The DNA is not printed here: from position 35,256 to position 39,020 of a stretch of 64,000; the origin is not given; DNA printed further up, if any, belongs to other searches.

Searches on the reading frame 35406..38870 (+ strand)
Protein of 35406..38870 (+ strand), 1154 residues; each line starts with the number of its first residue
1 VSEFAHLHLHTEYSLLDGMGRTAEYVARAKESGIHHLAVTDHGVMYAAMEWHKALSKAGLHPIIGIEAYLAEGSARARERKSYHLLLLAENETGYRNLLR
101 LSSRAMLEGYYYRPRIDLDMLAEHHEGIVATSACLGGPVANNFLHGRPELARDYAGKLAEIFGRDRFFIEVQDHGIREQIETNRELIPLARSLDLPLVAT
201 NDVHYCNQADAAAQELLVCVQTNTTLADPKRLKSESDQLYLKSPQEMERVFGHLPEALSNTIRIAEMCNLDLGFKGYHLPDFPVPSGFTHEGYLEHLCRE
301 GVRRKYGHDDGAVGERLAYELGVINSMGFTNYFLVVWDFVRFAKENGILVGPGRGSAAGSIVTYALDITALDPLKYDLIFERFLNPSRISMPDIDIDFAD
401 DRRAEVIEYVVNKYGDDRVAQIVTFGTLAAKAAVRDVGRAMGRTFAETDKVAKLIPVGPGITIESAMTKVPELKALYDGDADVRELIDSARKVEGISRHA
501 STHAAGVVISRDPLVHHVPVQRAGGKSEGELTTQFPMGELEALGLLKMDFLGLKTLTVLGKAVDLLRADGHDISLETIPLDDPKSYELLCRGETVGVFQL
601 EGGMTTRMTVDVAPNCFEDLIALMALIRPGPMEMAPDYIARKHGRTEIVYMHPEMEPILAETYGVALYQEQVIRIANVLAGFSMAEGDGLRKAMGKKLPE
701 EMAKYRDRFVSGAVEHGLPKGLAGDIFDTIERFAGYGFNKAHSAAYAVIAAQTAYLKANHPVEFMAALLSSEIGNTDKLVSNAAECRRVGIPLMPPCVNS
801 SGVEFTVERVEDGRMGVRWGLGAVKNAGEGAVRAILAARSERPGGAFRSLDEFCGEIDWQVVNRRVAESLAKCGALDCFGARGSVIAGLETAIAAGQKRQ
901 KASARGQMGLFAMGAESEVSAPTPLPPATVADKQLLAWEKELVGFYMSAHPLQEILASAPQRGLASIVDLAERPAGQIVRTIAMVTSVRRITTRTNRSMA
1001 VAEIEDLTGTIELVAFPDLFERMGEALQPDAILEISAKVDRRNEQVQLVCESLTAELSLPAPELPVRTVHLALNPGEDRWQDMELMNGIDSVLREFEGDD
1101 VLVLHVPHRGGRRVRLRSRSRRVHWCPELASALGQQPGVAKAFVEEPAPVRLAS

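Call 85: search_protein_families(library=ncbifam, proteins=[window:35406-38870:+], max_evalue=0.001)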
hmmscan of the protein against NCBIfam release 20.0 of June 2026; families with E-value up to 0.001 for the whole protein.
window:35406-38870:+ (1154 aa): 18 families
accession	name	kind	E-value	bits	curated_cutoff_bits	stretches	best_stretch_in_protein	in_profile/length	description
NF005298.0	PRK06826.1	equivalog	0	1354.8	1260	1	2-1133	3-1139/1151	DNA polymerase III subunit alpha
NF004226.0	PRK05673.1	equivalog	0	1318.4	1002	1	3-1137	5-1138/1146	DNA polymerase III subunit alpha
TIGR00594.1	polc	superfamily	0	1224.8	434.35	1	4-1016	1-1022/1022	DNA polymerase III subunit alpha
NF005617.0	PRK07374.1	equivalog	0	1049.3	1653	1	4-1054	3-1078/1170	DNA polymerase III subunit alpha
NF005377.0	PRK06920.1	equivalog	1.5e-300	999.9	1806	1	3-1116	2-1079/1108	DNA polymerase III subunit alpha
NF007079.0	PRK09532.1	equivalog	7.9e-212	705.9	1525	1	4-739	3-777/876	DNA polymerase III subunit alpha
NF004225.0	PRK05672.1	subfamily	1.2e-207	692.4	939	1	2-1055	4-1031/1047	error-prone DNA polymerase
NF005582.0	PRK07279.1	equivalog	2e-189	632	1279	1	4-1055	2-963/1033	DNA polymerase III subunit alpha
NF005516.0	PRK07135.1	equivalog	2.1e-188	628.6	1084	2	246-1014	183-935/974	DNA polymerase III DnaE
NF004550.0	PRK05898.1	equivalog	3.2e-168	561.8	1182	2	198-880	138-810/971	DNA polymerase III subunit alpha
NF005616.0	PRK07373.1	equivalog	1.5e-79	267.7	646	1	734-1053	34-357/449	DNA polymerase III subunit alpha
NF001688.0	PRK00448.1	equivalog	4.5e-56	190.2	873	4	77-375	609-914/1445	PolC-type DNA polymerase III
TIGR01405.1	polC_Gram_pos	equivalog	5.9e-50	170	1043.45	3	79-375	377-679/1211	DNA polymerase III subunit alpha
NF041577.1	nside_bi_sphtase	equivalog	0.00014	21.2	400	1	6-68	5-65/276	3',5'-nucleoside bisphosphate phosphatase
NF005596.0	PRK07328.1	subfamily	0.00026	20.5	202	0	7-54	6-53/269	histidinol-phosphatase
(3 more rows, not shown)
